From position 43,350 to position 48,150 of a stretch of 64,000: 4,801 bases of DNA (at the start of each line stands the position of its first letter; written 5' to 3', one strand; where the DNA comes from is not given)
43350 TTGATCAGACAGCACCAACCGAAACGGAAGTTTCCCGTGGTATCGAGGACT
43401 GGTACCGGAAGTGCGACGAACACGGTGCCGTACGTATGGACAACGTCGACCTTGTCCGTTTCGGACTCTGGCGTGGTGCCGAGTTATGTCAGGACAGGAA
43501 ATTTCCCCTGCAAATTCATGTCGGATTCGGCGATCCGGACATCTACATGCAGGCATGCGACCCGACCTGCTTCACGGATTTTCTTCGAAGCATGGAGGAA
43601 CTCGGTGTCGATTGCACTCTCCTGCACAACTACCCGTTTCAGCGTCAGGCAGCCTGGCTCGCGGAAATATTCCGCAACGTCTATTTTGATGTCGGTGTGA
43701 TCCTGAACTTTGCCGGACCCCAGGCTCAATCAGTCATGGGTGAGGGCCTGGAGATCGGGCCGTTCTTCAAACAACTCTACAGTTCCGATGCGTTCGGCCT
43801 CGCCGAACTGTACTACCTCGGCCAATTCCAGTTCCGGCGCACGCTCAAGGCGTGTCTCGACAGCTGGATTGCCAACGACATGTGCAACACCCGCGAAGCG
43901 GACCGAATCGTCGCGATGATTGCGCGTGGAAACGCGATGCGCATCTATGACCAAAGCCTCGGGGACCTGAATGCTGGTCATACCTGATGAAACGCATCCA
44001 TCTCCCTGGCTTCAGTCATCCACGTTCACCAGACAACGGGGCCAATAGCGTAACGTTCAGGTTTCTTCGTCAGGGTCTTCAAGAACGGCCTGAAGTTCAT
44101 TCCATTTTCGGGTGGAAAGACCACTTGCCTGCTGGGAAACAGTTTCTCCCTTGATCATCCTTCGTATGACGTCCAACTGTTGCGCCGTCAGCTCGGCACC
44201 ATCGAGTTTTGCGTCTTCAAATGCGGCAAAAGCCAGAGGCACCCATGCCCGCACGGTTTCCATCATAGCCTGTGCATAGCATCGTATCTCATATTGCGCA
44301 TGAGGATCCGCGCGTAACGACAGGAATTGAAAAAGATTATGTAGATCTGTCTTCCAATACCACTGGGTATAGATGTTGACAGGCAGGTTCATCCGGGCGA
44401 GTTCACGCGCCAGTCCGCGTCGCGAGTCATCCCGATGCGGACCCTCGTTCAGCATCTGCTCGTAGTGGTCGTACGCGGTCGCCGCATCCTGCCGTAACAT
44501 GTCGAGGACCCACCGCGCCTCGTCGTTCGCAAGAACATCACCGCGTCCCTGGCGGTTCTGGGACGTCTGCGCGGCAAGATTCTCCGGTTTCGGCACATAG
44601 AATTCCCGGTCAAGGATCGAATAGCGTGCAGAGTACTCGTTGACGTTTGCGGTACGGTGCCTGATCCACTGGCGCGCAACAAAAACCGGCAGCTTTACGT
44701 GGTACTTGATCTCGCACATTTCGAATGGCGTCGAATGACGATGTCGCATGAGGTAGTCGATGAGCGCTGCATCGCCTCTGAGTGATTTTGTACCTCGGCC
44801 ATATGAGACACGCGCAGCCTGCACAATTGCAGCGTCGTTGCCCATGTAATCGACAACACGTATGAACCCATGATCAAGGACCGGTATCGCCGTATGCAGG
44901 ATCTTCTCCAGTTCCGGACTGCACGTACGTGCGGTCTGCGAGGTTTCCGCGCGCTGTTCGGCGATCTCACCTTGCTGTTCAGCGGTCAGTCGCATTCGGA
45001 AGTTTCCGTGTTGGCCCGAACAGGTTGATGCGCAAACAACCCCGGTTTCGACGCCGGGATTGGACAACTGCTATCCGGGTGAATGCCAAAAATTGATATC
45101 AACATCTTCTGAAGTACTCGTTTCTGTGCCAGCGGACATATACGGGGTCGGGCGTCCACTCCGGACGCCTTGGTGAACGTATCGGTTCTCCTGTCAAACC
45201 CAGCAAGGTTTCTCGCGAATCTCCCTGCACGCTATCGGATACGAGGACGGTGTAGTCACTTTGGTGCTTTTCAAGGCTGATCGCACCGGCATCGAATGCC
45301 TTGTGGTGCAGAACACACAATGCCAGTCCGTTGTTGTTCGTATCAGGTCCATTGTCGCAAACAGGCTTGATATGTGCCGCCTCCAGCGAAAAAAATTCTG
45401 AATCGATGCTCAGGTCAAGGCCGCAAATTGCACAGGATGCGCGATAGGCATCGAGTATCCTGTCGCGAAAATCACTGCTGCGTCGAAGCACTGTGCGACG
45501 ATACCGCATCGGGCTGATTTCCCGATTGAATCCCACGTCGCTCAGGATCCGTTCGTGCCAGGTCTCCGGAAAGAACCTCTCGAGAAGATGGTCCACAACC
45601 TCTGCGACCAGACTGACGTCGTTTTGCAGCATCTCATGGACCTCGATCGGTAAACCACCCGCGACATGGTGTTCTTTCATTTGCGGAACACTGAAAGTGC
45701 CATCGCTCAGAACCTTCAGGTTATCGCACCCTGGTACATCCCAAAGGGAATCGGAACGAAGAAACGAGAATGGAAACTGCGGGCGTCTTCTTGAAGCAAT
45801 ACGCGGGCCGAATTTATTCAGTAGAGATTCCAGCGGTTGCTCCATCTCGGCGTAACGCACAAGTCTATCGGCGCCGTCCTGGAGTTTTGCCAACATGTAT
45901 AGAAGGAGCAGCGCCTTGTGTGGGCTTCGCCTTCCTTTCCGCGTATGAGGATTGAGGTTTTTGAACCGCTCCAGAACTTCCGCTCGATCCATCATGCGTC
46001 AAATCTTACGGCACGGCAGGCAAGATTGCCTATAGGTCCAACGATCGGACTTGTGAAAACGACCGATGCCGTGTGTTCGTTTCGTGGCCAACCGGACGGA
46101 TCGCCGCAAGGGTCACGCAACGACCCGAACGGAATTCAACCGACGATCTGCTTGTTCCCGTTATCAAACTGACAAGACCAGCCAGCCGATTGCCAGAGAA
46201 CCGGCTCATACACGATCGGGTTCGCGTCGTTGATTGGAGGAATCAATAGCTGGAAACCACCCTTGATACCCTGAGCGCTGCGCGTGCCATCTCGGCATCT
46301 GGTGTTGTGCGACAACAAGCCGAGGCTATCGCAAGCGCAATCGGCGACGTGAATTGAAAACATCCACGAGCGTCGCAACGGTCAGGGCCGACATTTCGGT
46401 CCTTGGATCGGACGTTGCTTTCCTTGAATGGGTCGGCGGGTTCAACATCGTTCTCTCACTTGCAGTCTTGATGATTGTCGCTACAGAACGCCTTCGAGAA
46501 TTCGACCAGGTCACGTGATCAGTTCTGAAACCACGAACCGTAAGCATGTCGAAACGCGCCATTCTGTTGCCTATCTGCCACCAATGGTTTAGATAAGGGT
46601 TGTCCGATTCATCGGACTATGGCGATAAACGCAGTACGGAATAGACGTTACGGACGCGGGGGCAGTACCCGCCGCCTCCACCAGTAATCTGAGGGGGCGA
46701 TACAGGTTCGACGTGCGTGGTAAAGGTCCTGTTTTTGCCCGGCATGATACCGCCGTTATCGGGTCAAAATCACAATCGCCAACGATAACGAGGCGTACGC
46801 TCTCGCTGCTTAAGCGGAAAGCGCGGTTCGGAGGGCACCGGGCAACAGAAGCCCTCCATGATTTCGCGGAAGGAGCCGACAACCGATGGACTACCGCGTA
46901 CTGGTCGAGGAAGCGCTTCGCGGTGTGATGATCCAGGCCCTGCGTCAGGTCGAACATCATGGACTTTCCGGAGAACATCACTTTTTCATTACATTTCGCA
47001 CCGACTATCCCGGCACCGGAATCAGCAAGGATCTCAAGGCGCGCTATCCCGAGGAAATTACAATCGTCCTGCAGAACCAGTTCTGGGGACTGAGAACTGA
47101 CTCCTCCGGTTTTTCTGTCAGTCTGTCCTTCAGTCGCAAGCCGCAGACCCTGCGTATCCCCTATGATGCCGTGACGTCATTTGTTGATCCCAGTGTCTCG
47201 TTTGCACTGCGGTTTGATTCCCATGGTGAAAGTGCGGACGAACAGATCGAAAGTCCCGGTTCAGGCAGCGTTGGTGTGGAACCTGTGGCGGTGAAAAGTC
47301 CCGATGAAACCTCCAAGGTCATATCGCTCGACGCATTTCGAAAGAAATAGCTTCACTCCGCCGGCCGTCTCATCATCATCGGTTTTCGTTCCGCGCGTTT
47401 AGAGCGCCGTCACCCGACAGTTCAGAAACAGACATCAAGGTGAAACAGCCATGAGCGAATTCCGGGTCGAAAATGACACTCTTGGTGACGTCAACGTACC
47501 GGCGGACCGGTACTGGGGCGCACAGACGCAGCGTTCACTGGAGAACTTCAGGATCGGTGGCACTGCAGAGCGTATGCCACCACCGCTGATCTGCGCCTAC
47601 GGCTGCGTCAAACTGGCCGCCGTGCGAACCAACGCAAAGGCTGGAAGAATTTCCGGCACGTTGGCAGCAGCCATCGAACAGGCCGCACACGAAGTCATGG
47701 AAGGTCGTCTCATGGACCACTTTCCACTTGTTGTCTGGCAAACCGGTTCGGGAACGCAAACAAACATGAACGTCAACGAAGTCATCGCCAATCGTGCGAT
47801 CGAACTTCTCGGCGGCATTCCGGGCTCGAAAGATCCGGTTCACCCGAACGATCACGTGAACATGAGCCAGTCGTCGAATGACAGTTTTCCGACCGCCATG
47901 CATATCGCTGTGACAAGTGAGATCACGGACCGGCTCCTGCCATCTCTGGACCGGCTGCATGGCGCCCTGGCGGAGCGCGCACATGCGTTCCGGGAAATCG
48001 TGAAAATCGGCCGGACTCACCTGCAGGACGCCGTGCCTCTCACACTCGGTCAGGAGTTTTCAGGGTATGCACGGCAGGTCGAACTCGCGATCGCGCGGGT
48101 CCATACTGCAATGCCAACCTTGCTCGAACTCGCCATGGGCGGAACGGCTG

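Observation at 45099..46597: Lower-GC stand-alone HNH nuclease gene beside ssrA: a candidate solitary modification-dependent restriction (defence) gene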

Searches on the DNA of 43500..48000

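Call 8: search_rna_families(source=window, start=43500, end=48000, threshold=evalue, max_evalue=1, show_alignments=1)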
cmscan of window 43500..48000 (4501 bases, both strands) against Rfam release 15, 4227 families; matches with E-value up to 1: 2.
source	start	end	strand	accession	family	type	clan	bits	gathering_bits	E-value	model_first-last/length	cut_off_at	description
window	46563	46859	+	RF01849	alpha_tmRNA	Gene;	CL00001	251.2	50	6.1e-73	1-355/355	no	Alphaproteobacteria transfer-messenger RNA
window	46621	46813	+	RF04321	tmRNA_permuted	Gene;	-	158.8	47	6.8e-33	1-213/213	no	permuted transfer-messenger RNA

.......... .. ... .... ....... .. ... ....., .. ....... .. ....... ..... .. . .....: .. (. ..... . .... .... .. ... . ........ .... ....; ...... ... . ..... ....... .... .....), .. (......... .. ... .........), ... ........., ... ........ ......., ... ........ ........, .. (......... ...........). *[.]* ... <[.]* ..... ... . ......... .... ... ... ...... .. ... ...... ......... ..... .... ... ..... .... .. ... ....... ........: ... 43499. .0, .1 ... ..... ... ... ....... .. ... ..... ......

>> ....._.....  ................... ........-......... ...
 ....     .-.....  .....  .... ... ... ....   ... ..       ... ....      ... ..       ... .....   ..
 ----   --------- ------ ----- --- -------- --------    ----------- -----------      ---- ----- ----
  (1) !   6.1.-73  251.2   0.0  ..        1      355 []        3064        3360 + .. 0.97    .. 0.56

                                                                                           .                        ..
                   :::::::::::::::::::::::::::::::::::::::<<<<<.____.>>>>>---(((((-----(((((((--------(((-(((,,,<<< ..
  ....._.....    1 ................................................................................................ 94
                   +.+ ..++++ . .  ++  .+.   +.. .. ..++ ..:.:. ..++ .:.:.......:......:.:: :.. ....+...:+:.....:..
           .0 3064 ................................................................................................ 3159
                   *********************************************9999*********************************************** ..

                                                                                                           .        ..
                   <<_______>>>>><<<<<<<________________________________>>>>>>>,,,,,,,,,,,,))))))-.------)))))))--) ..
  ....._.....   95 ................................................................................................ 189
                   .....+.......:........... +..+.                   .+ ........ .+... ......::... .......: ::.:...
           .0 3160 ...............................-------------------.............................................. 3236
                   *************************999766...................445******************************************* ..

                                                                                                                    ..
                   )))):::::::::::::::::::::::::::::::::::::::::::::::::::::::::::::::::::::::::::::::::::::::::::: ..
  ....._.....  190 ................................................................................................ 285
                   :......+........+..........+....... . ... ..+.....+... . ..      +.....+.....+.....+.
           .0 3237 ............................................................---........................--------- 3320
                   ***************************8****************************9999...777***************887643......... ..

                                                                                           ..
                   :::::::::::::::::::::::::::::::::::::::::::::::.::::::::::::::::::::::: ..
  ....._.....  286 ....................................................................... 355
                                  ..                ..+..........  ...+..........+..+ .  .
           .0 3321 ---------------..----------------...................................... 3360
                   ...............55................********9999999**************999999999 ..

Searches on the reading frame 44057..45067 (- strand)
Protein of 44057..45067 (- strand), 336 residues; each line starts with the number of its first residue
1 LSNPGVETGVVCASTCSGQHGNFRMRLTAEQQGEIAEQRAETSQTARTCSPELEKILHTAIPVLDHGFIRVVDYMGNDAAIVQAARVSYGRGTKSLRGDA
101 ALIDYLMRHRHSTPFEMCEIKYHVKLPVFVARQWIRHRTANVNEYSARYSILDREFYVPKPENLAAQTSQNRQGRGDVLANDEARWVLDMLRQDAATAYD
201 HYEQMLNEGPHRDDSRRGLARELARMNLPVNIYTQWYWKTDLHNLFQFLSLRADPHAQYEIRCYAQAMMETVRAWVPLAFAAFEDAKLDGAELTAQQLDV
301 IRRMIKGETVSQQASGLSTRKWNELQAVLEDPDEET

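Call 14: find_related_loci(query=window:44057-45067:-, collection=genome_contigs, flank=6000)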
Query window:44057-45067:- (336 aa) in genome_contigs; peptide patterns used: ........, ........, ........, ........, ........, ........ (x = any residue, [..] = any of these).
600 stretches matched a pattern (row limit reached: there are more); 596 encode a relative of the query (tblastn E <= 1e-3); the best 80 are kept; 80 distinct loci.
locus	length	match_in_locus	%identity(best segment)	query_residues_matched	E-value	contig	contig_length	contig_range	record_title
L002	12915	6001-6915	75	25-329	3e-156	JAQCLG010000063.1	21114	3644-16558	MAG: Proteobacteria bacterium isolate casp40-mb.99 NODE_5977_length_21114_cov_0.095123, whole genome shotgun sequence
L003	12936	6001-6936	68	25-333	5e-146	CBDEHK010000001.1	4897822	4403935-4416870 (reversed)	MAG: Alphaproteobacteria bacterium isolate b8b7b69a-d3a0-4c11-b006-0a04b1716f3a genome assembly, contig: contig_1, whole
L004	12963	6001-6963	67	13-329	1e-145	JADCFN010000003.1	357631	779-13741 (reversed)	MAG: Roseomonas sp. isolate M065S1SP6A24QC M065S1_3, whole genome shotgun sequence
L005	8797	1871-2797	70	25-330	3e-145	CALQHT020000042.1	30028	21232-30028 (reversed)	MAG: Nitrosovibrio sp. Nv4 isolate HRS-HS12-bin-48 genome assembly, contig: HRSG-H12-C1584, whole genome shotgun sequenc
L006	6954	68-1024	68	10-329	2e-145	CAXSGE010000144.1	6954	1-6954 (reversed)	MAG: uncultured Acetobacteraceae bacterium isolate private_VT22_metawrap_bin.11 genome assembly, contig: private_VT22_me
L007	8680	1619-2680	61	1-329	1e-144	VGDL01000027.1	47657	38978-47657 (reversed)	MAG: Alphaproteobacteria bacterium isolate K_Offshore_40m_mx_105 K_Offshore_40m_mx_105_Ga0194133_10001188, whole genome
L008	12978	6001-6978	67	8-329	1e-144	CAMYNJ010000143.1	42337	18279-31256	MAG: uncultured Alphaproteobacteria bacterium isolate FO_M_Alpha_34 genome assembly, contig: scaffold_690, whole genome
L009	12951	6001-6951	67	16-329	4e-144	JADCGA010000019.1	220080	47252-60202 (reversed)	MAG: Roseomonas sp. isolate M055S1SP11A18QC M055S1_19, whole genome shotgun sequence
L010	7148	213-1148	68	21-329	1e-143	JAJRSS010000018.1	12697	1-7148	MAG: Alphaproteobacteria bacterium isolate Dive96_bin1.131 k141_314758, whole genome shotgun sequence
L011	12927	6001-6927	68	25-330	1e-143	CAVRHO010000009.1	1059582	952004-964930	MAG: uncultured Alphaproteobacteria bacterium isolate MFD05684.bin.1.351 genome assembly, contig: contig_74352, whole ge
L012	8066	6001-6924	69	25-329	7e-144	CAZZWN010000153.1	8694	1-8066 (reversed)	MAG: uncultured Acetobacteraceae bacterium isolate Brown_J.bin.4 genome assembly, contig: NODE_3528_length_8694_cov_8.24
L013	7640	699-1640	67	19-329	3e-143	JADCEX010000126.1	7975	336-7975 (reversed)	MAG: Roseomonas sp. isolate M025S2SP4A27QC M025S2_126, whole genome shotgun sequence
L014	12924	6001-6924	69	25-329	2e-143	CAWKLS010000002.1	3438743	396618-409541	MAG: uncultured Alphaproteobacteria bacterium isolate MFD04580.bin.1.28 genome assembly, contig: contig_3448, whole geno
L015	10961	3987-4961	67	8-329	5e-143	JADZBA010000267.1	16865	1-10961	MAG: Alphaproteobacteria bacterium isolate SJ646 c_000000402281, whole genome shotgun sequence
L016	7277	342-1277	70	21-329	4e-143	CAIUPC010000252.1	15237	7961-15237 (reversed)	MAG: uncultured Acetobacteraceae bacterium isolate VK_bin-0268 genome assembly, contig: bin-0268:252/922, whole genome s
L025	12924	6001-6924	70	25-329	8e-142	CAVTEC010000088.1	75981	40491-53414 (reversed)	MAG: uncultured Alphaproteobacteria bacterium isolate MFD01138.bin.3.74 genome assembly, contig: contig_83656, whole gen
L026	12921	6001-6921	68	31-334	1e-141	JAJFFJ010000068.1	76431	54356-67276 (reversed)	MAG: Alphaproteobacteria bacterium isolate OFTM385 OFTM385_67, whole genome shotgun sequence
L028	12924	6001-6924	69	25-329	1e-141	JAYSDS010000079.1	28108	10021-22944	MAG: Roseomonas sp. isolate ZZ2_ZZA248_bin.13 NODE_1239_length_28108_cov_8.697287, whole genome shotgun sequence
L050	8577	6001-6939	64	25-334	9e-140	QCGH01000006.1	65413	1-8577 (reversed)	Pelagibacteraceae bacterium AG-365-D07 Ga0172136_106, whole genome shotgun sequence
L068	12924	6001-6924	68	25-329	1e-138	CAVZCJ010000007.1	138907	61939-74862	MAG: uncultured Alphaproteobacteria bacterium isolate MFD00991.bin.2.2 genome assembly, contig: contig_25281, whole geno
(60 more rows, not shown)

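Call 25: search_protein_families(library=pfam, proteins=[window:44057-45067:-], max_evalue=10)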
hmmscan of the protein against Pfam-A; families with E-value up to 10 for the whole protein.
window:44057-45067:- (336 aa): 2 families
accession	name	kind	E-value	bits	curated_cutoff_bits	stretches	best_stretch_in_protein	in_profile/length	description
PF02511.20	Thy1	-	1.5e-55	188.4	24.8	1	70-277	1-190/191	Thymidylate synthase complementing protein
PF14559.12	TPR_19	-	0.22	12.3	25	1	193-221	5-33/68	Tetratricopeptide repeat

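Call 64: search_protein_families(library=pfam, proteins=[L025:5285-5731:-, L025:5600-6001:+, L004:4751-5974:-, L008:4539-5825:-, L050:3962-4711:+, L050:4748-5995:+, L068:4545-5798:+, L028:5334-6062:-, L026:4841-5563:-], max_evalue=0.001)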
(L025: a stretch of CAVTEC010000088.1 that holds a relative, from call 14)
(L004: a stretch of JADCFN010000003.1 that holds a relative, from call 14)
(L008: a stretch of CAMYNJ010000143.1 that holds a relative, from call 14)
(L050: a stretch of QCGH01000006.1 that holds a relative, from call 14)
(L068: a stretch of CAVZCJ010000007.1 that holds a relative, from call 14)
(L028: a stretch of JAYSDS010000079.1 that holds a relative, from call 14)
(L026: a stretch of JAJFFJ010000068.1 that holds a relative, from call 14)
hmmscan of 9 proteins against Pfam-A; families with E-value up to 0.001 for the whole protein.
L025:5285-5731:- (148 aa): 1 family
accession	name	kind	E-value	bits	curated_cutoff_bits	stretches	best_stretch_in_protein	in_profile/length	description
PF05015.19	HigB-like_toxin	-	5.4e-09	36.8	27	1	61-141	2-85/91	RelE-like toxin of type II toxin-antitoxin system HigB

L025:5600-6001:+ (133 aa): 2 families
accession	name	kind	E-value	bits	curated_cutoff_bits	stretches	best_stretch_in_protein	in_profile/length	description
PF01381.28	HTH_3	-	2.3e-06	28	23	1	56-98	7-49/55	Helix-turn-helix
PF13560.12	HTH_31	-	9.3e-06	26.3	27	1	49-99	13-56/64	Helix-turn-helix domain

L004:4751-5974:- (407 aa): 2 families
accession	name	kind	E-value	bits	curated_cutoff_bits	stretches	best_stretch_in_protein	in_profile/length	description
PF01546.33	Peptidase_M20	-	2.3e-49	168.6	24.6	1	94-402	2-206/206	Peptidase family M20/M25/M40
PF07687.19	M20_dimer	-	2e-07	31.3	21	1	203-295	5-97/107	Peptidase dimerisation domain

L008:4539-5825:- (428 aa): 1 family
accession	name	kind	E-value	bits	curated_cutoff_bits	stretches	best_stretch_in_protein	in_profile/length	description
PF00082.27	Peptidase_S8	-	1.5e-34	120.1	21.8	1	191-395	7-250/288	Subtilase family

L050:3962-4711:+ (249 aa): 1 family
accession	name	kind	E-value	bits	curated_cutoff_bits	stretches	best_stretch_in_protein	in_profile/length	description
PF05050.19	Methyltransf_21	-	8.8e-16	58.9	22.7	1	60-230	1-172/173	Methyltransferase FkbM domain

L050:4748-5995:+ (415 aa): 1 family
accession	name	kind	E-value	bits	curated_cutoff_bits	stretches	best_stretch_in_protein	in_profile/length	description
PF07995.17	GSDH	-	2e-35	123.1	25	1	234-400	156-323/332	Glucose / Sorbosone dehydrogenase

L068:4545-5798:+ (417 aa): 0 families

L028:5334-6062:- (242 aa): 3 families
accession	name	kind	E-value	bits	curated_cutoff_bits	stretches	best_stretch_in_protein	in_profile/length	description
PF00583.31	Acetyltransf_1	-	4.7e-12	46.7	20.7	1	112-207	24-116/116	Acetyltransferase (GNAT) family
PF13420.13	Acetyltransf_4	-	7.3e-09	36.3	24.3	1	105-227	32-154/155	Acetyltransferase (GNAT) domain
PF13508.13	Acetyltransf_7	-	3.7e-05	24.5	27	1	123-207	5-82/84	Acetyltransferase (GNAT) domain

L026:4841-5563:- (240 aa): 1 family
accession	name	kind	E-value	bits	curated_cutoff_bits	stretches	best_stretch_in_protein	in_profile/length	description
PF09929.15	DUF2161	-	7.1e-40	136.3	27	1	103-217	2-118/118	Putative PD-(D/E)XK phosphodiesterase (DUF2161)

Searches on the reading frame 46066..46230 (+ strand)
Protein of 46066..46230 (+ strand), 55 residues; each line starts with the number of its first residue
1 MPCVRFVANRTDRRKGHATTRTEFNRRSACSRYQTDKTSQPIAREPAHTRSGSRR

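Call 25: search_protein_families(library=pfam, proteins=[window:46066-46230:+], max_evalue=10)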
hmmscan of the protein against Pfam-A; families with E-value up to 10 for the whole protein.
seq(55 aa): 0 families

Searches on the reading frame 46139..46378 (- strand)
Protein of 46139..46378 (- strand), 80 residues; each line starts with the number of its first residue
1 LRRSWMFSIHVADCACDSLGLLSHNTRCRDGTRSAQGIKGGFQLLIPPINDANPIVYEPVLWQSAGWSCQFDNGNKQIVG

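Call 25: search_protein_families(library=pfam, proteins=[window:46139-46378:-], max_evalue=10)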
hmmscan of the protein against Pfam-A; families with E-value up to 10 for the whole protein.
seq(80 aa): 0 families

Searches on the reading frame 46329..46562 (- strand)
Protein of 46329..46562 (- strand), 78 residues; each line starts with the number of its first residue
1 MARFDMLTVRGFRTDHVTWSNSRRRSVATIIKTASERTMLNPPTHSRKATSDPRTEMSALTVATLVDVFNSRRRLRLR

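Call 25: search_protein_families(library=pfam, proteins=[window:46329-46562:-], max_evalue=10)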
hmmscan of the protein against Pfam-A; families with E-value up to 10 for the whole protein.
seq(78 aa): 0 families

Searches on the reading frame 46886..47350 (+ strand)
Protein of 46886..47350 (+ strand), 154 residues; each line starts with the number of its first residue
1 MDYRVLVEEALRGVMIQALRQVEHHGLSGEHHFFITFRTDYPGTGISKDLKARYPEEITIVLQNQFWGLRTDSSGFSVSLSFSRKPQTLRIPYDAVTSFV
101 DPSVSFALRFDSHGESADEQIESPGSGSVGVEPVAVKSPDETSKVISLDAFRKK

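Call 25: search_protein_families(library=pfam, proteins=[window:46886-47350:+], max_evalue=10)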
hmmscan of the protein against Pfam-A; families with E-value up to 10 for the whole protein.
window:46886-47350:+ (154 aa): 1 family
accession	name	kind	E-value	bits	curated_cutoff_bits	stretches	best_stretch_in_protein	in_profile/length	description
PF04386.18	SspB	-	8.1e-38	130.3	27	1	6-122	2-118/156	Stringent starvation protein B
